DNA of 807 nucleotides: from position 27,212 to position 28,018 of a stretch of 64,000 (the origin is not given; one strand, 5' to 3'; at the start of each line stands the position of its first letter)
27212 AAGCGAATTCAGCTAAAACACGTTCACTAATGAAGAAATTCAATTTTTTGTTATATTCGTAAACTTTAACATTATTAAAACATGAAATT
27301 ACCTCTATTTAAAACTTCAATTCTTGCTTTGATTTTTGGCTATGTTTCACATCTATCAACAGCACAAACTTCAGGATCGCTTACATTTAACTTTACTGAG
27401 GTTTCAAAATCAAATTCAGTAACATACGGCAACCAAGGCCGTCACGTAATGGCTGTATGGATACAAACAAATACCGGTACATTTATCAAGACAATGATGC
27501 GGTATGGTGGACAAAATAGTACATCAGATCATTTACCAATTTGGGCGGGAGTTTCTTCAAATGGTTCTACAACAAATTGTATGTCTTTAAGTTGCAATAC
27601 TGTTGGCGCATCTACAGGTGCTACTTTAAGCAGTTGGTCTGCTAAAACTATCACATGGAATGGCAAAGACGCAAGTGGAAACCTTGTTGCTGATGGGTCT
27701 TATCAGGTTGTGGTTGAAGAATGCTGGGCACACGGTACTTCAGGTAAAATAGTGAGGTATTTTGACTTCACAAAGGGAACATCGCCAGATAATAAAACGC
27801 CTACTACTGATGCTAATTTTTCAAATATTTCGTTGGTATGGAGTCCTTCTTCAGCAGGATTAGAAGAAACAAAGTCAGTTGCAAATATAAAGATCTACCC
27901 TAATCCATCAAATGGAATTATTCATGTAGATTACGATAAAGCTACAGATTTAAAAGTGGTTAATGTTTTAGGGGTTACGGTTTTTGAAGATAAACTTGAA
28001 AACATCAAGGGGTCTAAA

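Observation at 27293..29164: T9SS-exported DUF2271-like protein carrying an ApbE flavinylation motif, tail-to-tail with apbE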

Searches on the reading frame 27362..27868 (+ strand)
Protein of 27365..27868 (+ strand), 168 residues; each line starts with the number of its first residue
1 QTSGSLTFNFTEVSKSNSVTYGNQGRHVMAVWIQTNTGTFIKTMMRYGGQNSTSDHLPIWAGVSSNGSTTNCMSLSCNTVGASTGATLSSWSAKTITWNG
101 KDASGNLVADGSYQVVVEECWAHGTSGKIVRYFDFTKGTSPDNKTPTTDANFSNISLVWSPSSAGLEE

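Call 5: find_homologous_proteins(query=window:27365-27868:+, max_evalue=0.001)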
Query seq(168 aa) (168 aa): 24 proteins with E <= 0.001 among 186 candidates.
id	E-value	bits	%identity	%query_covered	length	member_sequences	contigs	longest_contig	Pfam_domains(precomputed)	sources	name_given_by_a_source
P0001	5.2e-105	367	100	100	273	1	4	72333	PF18962.8,PF10029.16,PF13860.13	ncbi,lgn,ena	-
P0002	2.2e-93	329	89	100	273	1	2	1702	PF18962.8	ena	-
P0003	1.3e-76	274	74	100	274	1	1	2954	PF18962.8,PF10029.16,PF13860.13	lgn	-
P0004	6.1e-66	240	69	100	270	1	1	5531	PF18962.8,PF10029.16,PF13860.13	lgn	-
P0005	1.3e-57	212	62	100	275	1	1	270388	PF13585.13,PF18962.8,PF10029.16,PF13860.13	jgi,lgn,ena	jgi:hypothetical protein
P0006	4.1e-57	211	60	100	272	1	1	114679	PF18962.8,PF10029.16,PF13860.13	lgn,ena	-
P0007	5.0e-57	211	63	100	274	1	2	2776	PF18962.8,PF13860.13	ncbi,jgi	jgi:hypothetical protein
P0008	3.2e-53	198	61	100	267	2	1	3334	PF18962.8,PF10029.16,PF13860.13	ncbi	-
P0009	2.6e-50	189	58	100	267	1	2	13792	PF18962.8,PF10029.16,PF13860.13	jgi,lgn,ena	-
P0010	2.1e-49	186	58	100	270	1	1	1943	PF18962.8,PF10029.16,PF13860.13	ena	-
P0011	5.2e-49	184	55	100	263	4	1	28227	PF18962.8,PF10029.16,PF13860.13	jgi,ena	-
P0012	3.4e-48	182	57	100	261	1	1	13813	PF18962.8,PF10029.16,PF13860.13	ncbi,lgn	ncbi:MAG: DUF2271 domain-containing protein [Flavobacteriales bacterium]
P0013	1.2e-47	180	55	100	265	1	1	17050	PF18962.8,PF10029.16,PF13860.13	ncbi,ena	-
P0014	1.2e-47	180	55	100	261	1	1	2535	PF18962.8,PF10029.16,PF13860.13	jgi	jgi:hypothetical protein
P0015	1.4e-47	180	56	100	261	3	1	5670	PF18962.8,PF10029.16,PF13860.13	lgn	-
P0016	1.3e-45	173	54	100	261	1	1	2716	PF18962.8,PF10029.16,PF13860.13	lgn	-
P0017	7.0e-45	171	53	98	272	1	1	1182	PF13585.13,PF18962.8,PF10029.16,PF13860.13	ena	-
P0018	4.5e-43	165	55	100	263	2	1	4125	PF18962.8,PF10029.16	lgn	-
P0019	8.5e-42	161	51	100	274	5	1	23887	PF18962.8,PF11589.15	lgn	-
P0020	1.2e-40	157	52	99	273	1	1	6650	PF18962.8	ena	-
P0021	1.0e-39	154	50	100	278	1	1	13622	PF18962.8,PF10029.16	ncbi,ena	-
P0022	2.4e-25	108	44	96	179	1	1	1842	PF10029.16,PF13860.13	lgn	-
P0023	2.2e-21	95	43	82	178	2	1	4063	PF10029.16,PF13860.13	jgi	-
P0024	5.2e-19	87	41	99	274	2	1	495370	PF18962.8,PF10029.16,PF13860.13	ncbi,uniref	ncbi:T9SS type A sorting domain-containing protein [Gaetbulibacter sp. M235]|uniref:T9SS type A sort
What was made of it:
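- On DUF2271 (PF10029), ApbE-flavinylated class: 20 of 24 close homologs carry precomputed PF10029 (call 5).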

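Call 10: find_encoding_contigs(protein=P0001, flank=10000, max_places=4)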
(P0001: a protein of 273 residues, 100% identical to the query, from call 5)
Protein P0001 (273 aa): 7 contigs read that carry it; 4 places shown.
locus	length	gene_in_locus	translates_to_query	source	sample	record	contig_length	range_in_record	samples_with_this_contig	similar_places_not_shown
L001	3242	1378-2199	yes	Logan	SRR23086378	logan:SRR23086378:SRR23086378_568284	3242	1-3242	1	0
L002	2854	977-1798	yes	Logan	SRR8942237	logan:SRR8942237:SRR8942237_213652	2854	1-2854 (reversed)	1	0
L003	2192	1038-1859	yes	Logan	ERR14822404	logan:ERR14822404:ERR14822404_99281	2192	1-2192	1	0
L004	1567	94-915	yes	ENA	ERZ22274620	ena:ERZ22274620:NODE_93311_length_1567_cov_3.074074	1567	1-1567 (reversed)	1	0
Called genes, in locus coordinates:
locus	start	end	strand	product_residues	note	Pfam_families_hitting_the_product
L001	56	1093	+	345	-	PF11751:PorP_SprF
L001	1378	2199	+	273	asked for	PF13860:FlgD_ig (faint), PF10029:DUF2271 (weak), PF18962:Por_Secre_tail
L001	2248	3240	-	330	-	?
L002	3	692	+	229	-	?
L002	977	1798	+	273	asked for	PF13860:FlgD_ig (faint), PF10029:DUF2271 (weak), PF18962:Por_Secre_tail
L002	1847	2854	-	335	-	?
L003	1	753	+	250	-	?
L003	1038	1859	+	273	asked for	PF13860:FlgD_ig (faint), PF10029:DUF2271 (weak), PF18962:Por_Secre_tail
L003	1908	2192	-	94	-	?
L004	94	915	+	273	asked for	PF13860:FlgD_ig (faint), PF10029:DUF2271 (weak), PF18962:Por_Secre_tail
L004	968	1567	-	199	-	?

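Call 11: find_encoding_contigs(protein=P0005, flank=10000, max_places=3)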
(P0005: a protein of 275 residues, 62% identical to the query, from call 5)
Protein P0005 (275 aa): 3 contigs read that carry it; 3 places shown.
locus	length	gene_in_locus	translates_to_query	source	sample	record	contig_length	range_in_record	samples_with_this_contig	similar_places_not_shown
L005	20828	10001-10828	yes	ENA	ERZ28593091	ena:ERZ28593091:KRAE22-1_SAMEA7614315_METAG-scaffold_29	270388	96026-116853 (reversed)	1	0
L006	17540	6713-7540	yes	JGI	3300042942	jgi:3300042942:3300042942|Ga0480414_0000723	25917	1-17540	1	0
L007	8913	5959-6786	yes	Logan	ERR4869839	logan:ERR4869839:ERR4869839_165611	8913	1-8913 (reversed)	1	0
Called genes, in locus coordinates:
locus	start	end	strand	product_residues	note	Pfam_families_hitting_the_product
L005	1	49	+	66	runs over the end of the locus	-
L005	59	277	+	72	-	PF21247:Fic-like_C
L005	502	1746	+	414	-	PF13173:AAA_14, PF13635:DUF4143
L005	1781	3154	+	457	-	PF14289:DUF4369, PF00578:AhpC-TSA, PF08534:Redoxin, PF13098:Thioredoxin_2 (faint), PF13905:Thioredoxin_8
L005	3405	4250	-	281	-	PF13310:Virulence_RhuM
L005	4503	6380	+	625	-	PF00664:ABC_membrane, PF02463:SMC_N (faint), PF00005:ABC_tran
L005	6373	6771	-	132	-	PF07883:Cupin_2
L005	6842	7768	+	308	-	PF19089:DUF5777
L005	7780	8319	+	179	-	PF04264:YceI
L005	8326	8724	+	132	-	-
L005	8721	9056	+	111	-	-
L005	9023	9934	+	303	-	PF13432:TPR_16 (weak), PF13371:TPR_9 (weak), PF13414:TPR_11 (weak), PF00515:TPR_1 (weak), PF07719:TPR_2 (weak), PF13432:TPR_16, PF12895:ANAPC3 (weak), PF14559:TPR_19 (weak), +11 more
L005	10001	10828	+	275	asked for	PF10029:DUF2271 (weak), PF13585:CHU_C (faint), PF13860:FlgD_ig (weak), PF18962:Por_Secre_tail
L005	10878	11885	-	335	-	PF02424:ApbE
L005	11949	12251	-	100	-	PF00581:Rhodanese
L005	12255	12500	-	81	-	PF00581:Rhodanese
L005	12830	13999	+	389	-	PF00072:Response_reg, PF01078:Mg_chelatase (faint), PF00158:Sigma54_activat, PF14532:Sigma54_activ_2, PF00004:AAA (weak), PF07728:AAA_5 (weak), PF25601:AAA_lid_14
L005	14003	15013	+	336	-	PF01210:NAD_Gly3P_dh_N, PF03807:F420_oxidored (weak), PF07479:NAD_Gly3P_dh_C, PF20618:GPD_NAD_C_bact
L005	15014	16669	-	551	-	PF07969:Amidohydro_3, PF01979:Amidohydro_1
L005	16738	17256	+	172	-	PF02357:NusG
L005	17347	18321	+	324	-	PF00106:adh_short (weak), PF01073:3Beta_HSD, PF01370:Epimerase, PF02719:Polysacc_synt_2, PF04321:RmlD_sub_bind (weak), PF05368:NmrA (weak), PF13460:NAD_binding_10, PF16363:GDP_Man_Dehyd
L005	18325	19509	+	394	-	PF01370:Epimerase (faint), PF02719:Polysacc_synt_2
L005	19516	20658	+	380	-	PF01041:DegT_DnrJ_EryC1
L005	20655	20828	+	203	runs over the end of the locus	PF17836:PglD_N, PF24894:Hexapep_GlmU (faint), PF25084:LbH_EIF2B, PF25087:GMPPB_C (faint), PF00132:Hexapep, PF14602:Hexapep_2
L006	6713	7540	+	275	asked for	PF10029:DUF2271 (weak), PF13585:CHU_C (faint), PF13860:FlgD_ig (weak), PF18962:Por_Secre_tail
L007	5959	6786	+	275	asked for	PF10029:DUF2271 (weak), PF13585:CHU_C (faint), PF13860:FlgD_ig (weak), PF18962:Por_Secre_tail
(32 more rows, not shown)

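Call 12: find_encoding_contigs(protein=P0024, flank=10000, max_places=3)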
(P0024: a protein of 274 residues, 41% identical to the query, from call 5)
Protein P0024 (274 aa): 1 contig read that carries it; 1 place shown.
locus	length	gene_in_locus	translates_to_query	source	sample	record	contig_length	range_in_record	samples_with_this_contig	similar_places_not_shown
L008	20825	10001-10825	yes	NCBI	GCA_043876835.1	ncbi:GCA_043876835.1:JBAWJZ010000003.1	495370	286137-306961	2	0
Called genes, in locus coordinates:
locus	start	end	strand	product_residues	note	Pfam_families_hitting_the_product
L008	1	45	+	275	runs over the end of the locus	PF00582:Usp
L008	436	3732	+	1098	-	PF11028:TMEM260_N, PF28497:DUF8416, PF28495:TMEM260_2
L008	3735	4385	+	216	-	PF01522:Polysacc_deac_1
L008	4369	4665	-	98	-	PF00085:Thioredoxin, PF13905:Thioredoxin_8 (faint)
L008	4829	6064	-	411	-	PF28548:4TM_phosphoesterase, PF00149:Metallophos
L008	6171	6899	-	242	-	PF03932:CutC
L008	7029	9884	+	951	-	PF02739:5_3_exonuc_N, PF01367:5_3_exonuc, PF01612:DNA_pol_A_exo1, PF22619:DNA_polI_exo1, PF00476:DNA_pol_A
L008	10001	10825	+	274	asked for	PF10029:DUF2271 (faint), PF13860:FlgD_ig (weak), PF18962:Por_Secre_tail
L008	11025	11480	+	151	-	PF00572:Ribosomal_L13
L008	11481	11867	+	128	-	PF00380:Ribosomal_S9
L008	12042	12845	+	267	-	PF00318:Ribosomal_S2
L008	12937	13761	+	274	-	PF25025:EF-Ts_N (faint), PF00889:EF_TS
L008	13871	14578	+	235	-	PF00696:AA_kinase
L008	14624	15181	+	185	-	PF01765:RRF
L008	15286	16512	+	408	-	PF18939:DUF5686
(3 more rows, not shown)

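Call 13: find_related_loci(query=A1, collection=genome_contigs, flank=10000)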
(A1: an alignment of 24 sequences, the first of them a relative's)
Query A1 (273 aa) in genome_contigs; peptide patterns used: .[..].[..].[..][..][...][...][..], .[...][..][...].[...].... (x = any residue, [..] = any of these).
367 stretches matched a pattern; 236 encode a relative of the query (tblastn E <= 1e-3); the best 80 are kept; 79 distinct loci.
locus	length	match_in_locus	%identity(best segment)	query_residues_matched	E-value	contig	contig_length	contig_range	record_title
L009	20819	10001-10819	53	1-273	5e-86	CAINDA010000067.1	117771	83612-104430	MAG: uncultured Bacteroidetes bacterium isolate Kiruna_bin-09443 genome assembly, contig: bin-09443:67/72, whole genome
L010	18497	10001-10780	50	9-273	2e-81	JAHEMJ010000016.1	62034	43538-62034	MAG: Crocinitomicaceae bacterium isolate Ww7 NODE_429_length_62034_cov_40.947669, whole genome shotgun sequence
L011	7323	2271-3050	49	9-273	6e-81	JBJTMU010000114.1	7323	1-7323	MAG: Flavobacteriales bacterium isolate samp_4451_semibin_76 samp_4451_2104760, whole genome shotgun sequence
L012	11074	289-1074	48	8-273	1e-78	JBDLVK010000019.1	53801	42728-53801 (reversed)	MAG: Bacteroidota bacterium isolate littlewolfcreek_2019_sw_WHONDRS-S19S_0078_B_bin.43 scaffold_357861, whole genome sho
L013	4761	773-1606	47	2-273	3e-78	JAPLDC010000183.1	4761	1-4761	MAG: Bacteroidetes bacterium isolate LacPavin_0920_WC57_MAG_35_7 LacPavin_0920_WC57_scaffold_372425, whole genome shotgu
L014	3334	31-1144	50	1-273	1e-78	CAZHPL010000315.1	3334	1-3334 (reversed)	MAG TPA_asm: uncultured Lishizhenia sp. isolate SRP278252_co3_387 genome assembly, contig: NODE_67952_length_3334_cov_3.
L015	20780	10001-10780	49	3-269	1e-77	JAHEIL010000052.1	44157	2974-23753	MAG: Crocinitomicaceae bacterium isolate Ww5 NODE_751_length_44157_cov_27.088155, whole genome shotgun sequence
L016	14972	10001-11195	49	1-273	3e-77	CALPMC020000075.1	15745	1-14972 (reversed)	MAG: Chitinophaga pinensis isolate HRS-ES8-bin-107 genome assembly, contig: HRS-ES8-C1106, whole genome shotgun sequence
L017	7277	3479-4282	48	1-273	3e-76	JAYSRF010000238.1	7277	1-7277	MAG: Fluviicola sp. isolate GFS_11901 GFS_11901_237, whole genome shotgun sequence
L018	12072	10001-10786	48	8-273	6e-76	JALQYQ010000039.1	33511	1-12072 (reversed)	MAG: Crocinitomicaceae bacterium isolate HJF.29 HJF_375884, whole genome shotgun sequence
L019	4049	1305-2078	48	11-273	6e-76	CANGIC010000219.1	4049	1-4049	MAG: Flavobacteriales bacterium isolate Jr-28aug17-78 genome assembly, contig: Jr-28aug17-C33838, whole genome shotgun s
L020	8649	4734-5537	45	1-273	2e-75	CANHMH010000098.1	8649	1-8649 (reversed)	MAG: Flavobacteriales bacterium isolate RE-23may17-335 genome assembly, contig: RE-23may17-C42620, whole genome shotgun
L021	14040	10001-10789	46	5-273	6e-75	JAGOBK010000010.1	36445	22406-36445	MAG: Crocinitomicaceae bacterium isolate Go_LeineEff_bin_53 Go_LeineEff_236_length_36445_cov_45.688584, whole genome sho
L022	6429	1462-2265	46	1-273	7e-75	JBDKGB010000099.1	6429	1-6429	MAG: Bacteroidota bacterium isolate farmington_2019_sw_WHONDRS-S19S_0053_B_bin.34 scaffold_667383, whole genome shotgun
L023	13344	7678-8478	47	1-273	2e-74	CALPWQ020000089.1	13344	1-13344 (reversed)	MAG: Chitinophaga pinensis isolate HRS-ES5-bin-58 genome assembly, contig: HRS-ES5-C1608, whole genome shotgun sequence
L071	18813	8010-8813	42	1-273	1e-55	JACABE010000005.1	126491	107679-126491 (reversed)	MAG: Bacteroidetes bacterium isolate Cfx3-09 MAG09_5, whole genome shotgun sequence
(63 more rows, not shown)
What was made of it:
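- The carriers are mostly freshwater Flavobacteriales MAGs (call 13).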

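Call 31: search_solved_structures(query=A1, max_evalue=1, show_alignments=2)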
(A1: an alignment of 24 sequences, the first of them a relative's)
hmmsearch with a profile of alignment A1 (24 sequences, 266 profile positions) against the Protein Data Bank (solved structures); distinct sequences matched with E-value up to 1: 21.
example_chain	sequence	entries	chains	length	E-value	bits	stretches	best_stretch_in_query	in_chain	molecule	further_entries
8glk_D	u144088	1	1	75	1e-08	37.9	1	192-265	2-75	Endonuclease I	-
5jvk_A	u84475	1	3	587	3.3e-08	36.3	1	182-263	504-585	Uncharacterized protein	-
8glj_D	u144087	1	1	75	2.2e-06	30.3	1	194-263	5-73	Por secretion system C-terminal sorting domain-containing protein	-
7pzj_A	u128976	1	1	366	2.2e-06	30.3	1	170-257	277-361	Lipase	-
9whd_A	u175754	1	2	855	2.7e-05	26.8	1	184-261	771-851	GH167 glycoside hydrolase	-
3c12_A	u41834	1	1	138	0.0001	24.8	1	106-149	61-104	Flagellar protein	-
7eh9_A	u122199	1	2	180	0.00016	24.2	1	109-152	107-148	Basal-body rod modification protein FlgD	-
7bhq_A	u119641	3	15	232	0.00019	24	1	109-152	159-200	Basal-body rod modification protein FlgD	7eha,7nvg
3osv_A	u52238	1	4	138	0.00033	23.2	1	107-138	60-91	Flagellar basal-body rod modification protein FlgD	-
1xf1_A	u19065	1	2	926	0.0082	18.6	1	103-142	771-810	C5a peptidase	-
8bty_A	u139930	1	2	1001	0.0089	18.5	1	103-142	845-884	C5a peptidase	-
4zzf_A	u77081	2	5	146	0.024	17.1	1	111-138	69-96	Flagellar basal body rod modification protein | Basal-body rod modification protein FlgD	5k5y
4zzk_A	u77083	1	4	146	0.024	17.1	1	111-138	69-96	Basal-body rod modification protein FlgD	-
3eif_A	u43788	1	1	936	0.06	15.8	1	103-142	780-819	C5a peptidase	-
7yzx_A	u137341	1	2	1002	0.065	15.7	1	103-142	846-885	C5a peptidase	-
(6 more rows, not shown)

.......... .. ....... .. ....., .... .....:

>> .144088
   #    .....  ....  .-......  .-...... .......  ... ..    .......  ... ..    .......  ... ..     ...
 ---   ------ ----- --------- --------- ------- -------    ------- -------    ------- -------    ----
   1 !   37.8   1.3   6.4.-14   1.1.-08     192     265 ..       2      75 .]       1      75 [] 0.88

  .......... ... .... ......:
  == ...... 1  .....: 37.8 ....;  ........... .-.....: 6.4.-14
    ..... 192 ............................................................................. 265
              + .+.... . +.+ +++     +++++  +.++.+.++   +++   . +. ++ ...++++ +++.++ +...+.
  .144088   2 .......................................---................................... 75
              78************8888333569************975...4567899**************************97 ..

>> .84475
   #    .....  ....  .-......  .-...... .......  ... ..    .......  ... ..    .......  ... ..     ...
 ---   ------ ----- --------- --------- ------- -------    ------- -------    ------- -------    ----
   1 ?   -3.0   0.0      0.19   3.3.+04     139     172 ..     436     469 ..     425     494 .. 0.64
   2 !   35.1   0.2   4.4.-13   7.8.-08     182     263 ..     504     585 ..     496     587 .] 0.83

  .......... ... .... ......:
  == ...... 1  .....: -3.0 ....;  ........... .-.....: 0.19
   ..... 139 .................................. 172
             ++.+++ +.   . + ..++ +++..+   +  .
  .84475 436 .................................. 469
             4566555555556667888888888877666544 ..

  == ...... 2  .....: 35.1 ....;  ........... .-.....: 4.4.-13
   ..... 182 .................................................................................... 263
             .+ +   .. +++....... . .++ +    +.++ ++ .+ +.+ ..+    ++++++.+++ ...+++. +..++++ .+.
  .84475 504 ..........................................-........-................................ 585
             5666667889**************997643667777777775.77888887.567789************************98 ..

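Call 33: search_protein_families(library=pfam, proteins=[L021:7250-8143:+, L021:8155-8694:+, L021:8698-9069:+, L021:9066-9413:+, L005:9023-9934:+, L016:8234-10267:+, L071:6007-7569:-, L021:11864-12898:-, L021:12879-13460:-, L021:5293-7188:+], max_evalue=0.01)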
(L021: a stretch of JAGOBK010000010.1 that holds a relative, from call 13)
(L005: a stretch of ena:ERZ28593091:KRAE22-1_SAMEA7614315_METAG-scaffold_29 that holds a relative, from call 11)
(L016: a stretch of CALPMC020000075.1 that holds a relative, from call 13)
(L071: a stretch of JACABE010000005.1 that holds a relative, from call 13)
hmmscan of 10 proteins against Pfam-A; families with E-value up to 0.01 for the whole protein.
L021:7250-8143:+ (297 aa): 1 family
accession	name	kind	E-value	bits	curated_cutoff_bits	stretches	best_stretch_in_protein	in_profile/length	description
PF19089.6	DUF5777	-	4.2e-75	252.6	23.1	1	37-294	1-247/247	Membrane bound beta barrel domain (DUF5777)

L021:8155-8694:+ (179 aa): 1 family
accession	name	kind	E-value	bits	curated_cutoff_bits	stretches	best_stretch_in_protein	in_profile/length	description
PF04264.18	YceI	-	1.1e-29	104.2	23.7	1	42-175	20-148/150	YceI-like domain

L021:8698-9069:+ (123 aa): 0 families

L021:9066-9413:+ (115 aa): 1 family
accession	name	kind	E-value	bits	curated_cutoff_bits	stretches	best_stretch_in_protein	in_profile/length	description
PF13442.11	Cytochrome_CBB3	-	7.7e-05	23.4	27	1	44-103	9-63/68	Cytochrome C oxidase, cbb3-type, subunit III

L005:9023-9934:+ (303 aa): 29 families (the best 25 are shown)
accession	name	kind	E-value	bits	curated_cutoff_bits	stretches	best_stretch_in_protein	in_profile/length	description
PF07719.23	TPR_2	-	5.8e-32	107.6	27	4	135-168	1-34/34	Tetratricopeptide repeat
PF00515.34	TPR_1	-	6.4e-30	102.2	27.8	4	135-168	1-34/34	Tetratricopeptide repeat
PF13432.12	TPR_16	-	1.8e-23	83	32.7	2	142-202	4-64/65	Tetratricopeptide repeat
PF13414.12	TPR_11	-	5.6e-21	74.4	26.8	2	79-115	6-42/42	TPR repeat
PF13181.12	TPR_8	-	1.4e-20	72.1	25.7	2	135-168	1-34/34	Tetratricopeptide repeat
PF14559.12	TPR_19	-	4.5e-19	69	25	2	148-205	4-61/68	Tetratricopeptide repeat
PF13431.12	TPR_17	-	4.8e-19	67.4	24.4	2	157-189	1-33/34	Tetratricopeptide repeat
PF13371.12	TPR_9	-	8.5e-17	61.4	35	2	90-133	18-61/73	Tetratricopeptide repeat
PF13174.12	TPR_6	-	1.2e-16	60.6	26.3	0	136-167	1-32/33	Tetratricopeptide repeat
PF13428.12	TPR_14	-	2.3e-16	59.1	23.5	1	69-109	3-43/44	Tetratricopeptide repeat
PF12895.13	ANAPC3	-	7.2e-14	52.3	27.2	2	151-225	5-79/82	Anaphase-promoting complex, cyclosome, subunit 3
PF13424.12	TPR_12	-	1.5e-12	47.9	30.1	2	105-163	7-73/77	Tetratricopeptide repeat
PF23914.1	TPR_CcmH_CycH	-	4.1e-11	43.4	42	1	131-233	46-152/158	Cytochrome c-type biogenesis protein H TPR domain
PF24575.1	TPR_Slam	-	9.4e-09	36.1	35.2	1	132-188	44-100/104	Surface lipoprotein assembly modifier, N-terminal TPR repeats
PF25064.1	ARM_TT21_5th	-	4.3e-07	30.7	27.8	0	42-70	10-38/117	TT21 fifth ARM repeats domain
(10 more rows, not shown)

L016:8234-10267:+ (677 aa): 5 families
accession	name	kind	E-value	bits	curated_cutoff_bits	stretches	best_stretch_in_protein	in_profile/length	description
PF19081.6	Ig_7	-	1.6e-39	134.5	27.3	2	272-352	3-84/84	Ig-like domain CHU_C associated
PF18911.6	PKD_4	-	5.9e-11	42.7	27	1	188-262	2-77/85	PKD domain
PF00801.26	PKD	-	6.5e-11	42.5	23.5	1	194-262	4-74/80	PKD domain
PF18962.6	Por_Secre_tail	-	4.8e-10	40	27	1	604-675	1-75/75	Secretion system C-terminal sorting domain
PF18981.6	InlK_D3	-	0.0016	18.9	25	1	201-261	3-66/75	Internalin K domain (D3/D4)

L071:6007-7569:- (520 aa): 3 families
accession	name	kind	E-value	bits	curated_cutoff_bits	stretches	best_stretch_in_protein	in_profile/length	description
PF18962.6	Por_Secre_tail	-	1.7e-09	38.2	27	1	449-518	1-74/75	Secretion system C-terminal sorting domain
PF10029.15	DUF2271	-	1.3e-06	28.7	27.3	1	49-138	19-105/136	Predicted periplasmic protein (DUF2271)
PF13860.13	FlgD_ig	-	0.0011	19.3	27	1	88-136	28-76/79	FlgD Ig-like domain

L021:11864-12898:- (344 aa): 2 families
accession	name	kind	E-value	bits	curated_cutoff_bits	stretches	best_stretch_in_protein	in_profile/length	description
PF12895.13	ANAPC3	-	0.0044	17.7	27.2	1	245-292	2-49/82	Anaphase-promoting complex, cyclosome, subunit 3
PF14559.12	TPR_19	-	0.0086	16.8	25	0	246-298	5-57/68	Tetratricopeptide repeat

L021:12879-13460:- (193 aa): 3 families
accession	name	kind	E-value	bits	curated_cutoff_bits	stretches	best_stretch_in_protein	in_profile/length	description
PF08281.18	Sigma70_r4_2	-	2.3e-09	37.2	25.7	1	128-180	2-54/54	Sigma-70, region 4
PF04542.20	Sigma70_r2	-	8.6e-09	35.5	24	1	33-98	1-69/71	Sigma-70 region 2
PF04545.22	Sigma70_r4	-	6.2e-07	29.3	24.1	1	134-181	2-49/50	Sigma-70, region 4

L021:5293-7188:+ (631 aa): 3 families
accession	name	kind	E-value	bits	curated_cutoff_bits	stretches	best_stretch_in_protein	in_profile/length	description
PF08497.15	Radical_SAM_N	-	5.4e-128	426.9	25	1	10-312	1-301/301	Radical SAM N-terminal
PF11842.13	DUF3362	-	4e-09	37.3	27.6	1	536-605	1-75/151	Domain of unknown function (DUF3362)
PF04055.27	Radical_SAM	-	3.6e-06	27.7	29.5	1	313-375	1-64/166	Radical SAM superfamily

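Call 38: predict_structure(alignment_id=A1)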
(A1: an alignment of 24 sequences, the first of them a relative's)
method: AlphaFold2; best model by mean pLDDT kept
length: 273 residues; sequences in the alignment: 24
mean_pLDDT: 72.4   pTM: 0.53
mean pLDDT of the five models: 72.4, 72.0, 70.6, 70.3, 69.1
residues with pLDDT >= 90: 49; 70-90: 119; 50-70: 54; < 50: 51
segments of 3 or more residues with pLDDT < 50: 1-3, 18-21, 41-43, 70-79, 85-96, 100-108, 189-194
pLDDT, mean of each block of 10 residues (from residue 1): 50 52 78 81 51 80 73 45 45 48 45 77 83 90 68 86 91 88 76 57 71 88 86 88 87 87 83 74
secondary structure, 60 per line:
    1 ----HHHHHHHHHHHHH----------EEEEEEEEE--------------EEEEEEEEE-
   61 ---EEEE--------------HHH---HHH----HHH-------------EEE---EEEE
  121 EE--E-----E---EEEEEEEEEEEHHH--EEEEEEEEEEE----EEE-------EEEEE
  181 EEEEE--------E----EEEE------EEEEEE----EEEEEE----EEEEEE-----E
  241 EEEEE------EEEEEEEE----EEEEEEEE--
elements in order: H5-17 E28-36 E51-59 E64-67 E111-113 E117-122 E135-145 E151-161 E166-168 E176-185 E199-202 E209-214 E219-224 E229-234 E240-245 E252-259 E264-271
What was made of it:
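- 27362..27850 (+): DUF2271-type beta-sandwich domain (aa 24-186; Pfam stretch aa 52-158 = nt 27446-27766). The AF2 model shows a beta-sandwich (call 38).
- Exposure of Thr111 is therefore not established (call 38).
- Tried and rejected: It is of middling quality (pLDDT 72.4) and weak exactly in the 70-108 loop (call 38).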
